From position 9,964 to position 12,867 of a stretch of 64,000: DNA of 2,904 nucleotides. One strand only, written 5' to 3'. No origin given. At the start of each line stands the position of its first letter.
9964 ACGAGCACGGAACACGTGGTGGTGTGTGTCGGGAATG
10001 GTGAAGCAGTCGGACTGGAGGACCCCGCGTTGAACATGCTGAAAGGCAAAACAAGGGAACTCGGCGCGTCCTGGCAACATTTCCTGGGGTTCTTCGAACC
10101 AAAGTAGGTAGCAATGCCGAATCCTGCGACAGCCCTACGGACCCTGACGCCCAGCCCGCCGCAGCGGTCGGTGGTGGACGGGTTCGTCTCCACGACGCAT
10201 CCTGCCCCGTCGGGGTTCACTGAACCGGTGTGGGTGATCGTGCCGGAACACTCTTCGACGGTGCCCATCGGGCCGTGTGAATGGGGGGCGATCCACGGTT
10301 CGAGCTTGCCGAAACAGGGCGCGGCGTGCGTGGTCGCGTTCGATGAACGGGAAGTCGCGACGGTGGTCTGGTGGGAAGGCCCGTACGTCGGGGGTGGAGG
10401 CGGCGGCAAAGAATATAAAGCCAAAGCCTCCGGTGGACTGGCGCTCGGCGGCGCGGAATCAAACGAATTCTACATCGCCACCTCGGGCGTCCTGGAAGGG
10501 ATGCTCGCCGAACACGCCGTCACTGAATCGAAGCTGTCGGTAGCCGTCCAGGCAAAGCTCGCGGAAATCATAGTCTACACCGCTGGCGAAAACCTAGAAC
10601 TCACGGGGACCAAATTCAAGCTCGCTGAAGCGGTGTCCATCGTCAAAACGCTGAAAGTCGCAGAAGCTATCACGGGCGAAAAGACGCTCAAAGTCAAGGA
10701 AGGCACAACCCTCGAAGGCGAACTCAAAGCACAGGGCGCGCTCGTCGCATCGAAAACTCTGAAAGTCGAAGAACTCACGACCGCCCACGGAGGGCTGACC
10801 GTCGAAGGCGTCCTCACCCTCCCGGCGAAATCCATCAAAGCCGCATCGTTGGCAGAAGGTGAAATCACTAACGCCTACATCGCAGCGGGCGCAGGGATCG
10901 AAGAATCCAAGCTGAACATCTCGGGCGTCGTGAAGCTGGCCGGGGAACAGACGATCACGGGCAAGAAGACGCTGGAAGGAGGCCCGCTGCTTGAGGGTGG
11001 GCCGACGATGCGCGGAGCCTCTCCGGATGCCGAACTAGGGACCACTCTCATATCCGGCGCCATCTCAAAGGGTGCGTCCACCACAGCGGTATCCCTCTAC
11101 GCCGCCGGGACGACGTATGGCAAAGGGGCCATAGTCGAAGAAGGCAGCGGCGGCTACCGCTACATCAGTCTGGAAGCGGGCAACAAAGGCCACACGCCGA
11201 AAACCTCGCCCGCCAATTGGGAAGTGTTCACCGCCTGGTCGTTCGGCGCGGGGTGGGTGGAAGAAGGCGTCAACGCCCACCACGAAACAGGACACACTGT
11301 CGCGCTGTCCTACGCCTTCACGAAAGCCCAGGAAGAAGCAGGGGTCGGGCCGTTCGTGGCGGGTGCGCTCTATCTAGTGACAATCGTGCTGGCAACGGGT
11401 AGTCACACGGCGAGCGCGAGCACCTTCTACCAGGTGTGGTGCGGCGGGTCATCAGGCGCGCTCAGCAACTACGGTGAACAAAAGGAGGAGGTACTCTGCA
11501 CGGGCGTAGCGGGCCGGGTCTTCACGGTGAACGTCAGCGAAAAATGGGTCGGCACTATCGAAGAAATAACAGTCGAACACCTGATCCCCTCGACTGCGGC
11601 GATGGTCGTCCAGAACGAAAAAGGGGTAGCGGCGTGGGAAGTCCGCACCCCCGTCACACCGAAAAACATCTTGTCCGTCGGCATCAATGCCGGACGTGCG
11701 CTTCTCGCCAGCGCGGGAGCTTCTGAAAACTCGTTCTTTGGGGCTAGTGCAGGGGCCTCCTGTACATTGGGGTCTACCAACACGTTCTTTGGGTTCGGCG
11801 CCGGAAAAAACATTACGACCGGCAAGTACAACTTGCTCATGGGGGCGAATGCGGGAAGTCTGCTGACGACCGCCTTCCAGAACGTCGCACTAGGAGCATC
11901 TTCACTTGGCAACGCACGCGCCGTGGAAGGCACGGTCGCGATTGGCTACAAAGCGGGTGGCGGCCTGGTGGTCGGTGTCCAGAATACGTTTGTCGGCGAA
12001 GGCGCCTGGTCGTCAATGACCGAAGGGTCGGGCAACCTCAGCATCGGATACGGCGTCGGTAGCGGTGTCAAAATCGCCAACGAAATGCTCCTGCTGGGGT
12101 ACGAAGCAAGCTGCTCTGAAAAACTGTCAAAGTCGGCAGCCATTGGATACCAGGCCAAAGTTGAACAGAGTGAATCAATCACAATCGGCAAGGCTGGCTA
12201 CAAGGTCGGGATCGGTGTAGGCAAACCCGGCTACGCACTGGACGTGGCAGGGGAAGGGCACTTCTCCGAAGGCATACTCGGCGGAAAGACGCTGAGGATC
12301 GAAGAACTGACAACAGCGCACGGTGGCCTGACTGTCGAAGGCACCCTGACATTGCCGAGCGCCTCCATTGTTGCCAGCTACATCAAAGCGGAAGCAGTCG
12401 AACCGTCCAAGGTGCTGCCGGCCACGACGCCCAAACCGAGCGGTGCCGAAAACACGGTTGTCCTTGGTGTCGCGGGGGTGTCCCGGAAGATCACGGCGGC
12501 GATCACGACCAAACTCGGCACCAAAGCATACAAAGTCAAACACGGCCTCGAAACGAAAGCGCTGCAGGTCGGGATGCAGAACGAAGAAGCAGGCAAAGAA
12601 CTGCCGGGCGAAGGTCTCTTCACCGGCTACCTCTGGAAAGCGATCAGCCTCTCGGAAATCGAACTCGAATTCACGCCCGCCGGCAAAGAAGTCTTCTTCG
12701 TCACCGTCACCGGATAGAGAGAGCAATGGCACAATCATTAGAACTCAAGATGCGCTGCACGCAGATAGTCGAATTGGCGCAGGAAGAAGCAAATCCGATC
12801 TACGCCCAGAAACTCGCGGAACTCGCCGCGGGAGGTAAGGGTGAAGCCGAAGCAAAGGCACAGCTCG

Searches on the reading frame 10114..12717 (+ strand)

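Call 60: search_protein_families(library=phrogs, proteins=[window:10114-12717:+], max_evalue=0.001)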
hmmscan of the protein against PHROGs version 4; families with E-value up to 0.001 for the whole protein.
window:10114-12717:+ (867 aa): 4 families
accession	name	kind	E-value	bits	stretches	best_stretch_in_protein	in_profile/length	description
phrog_4636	-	tail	1.5e-10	41.1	1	583-695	517-618/763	tail spike protein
phrog_23837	-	head and packaging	1.7e-07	31.5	1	542-666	164-289/507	virion structural protein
phrog_6002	-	head and packaging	1.6e-05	23.6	1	528-616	708-796/1183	virion structural protein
phrog_14646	-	unknown function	0.00034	21.9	1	323-375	49-99/172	-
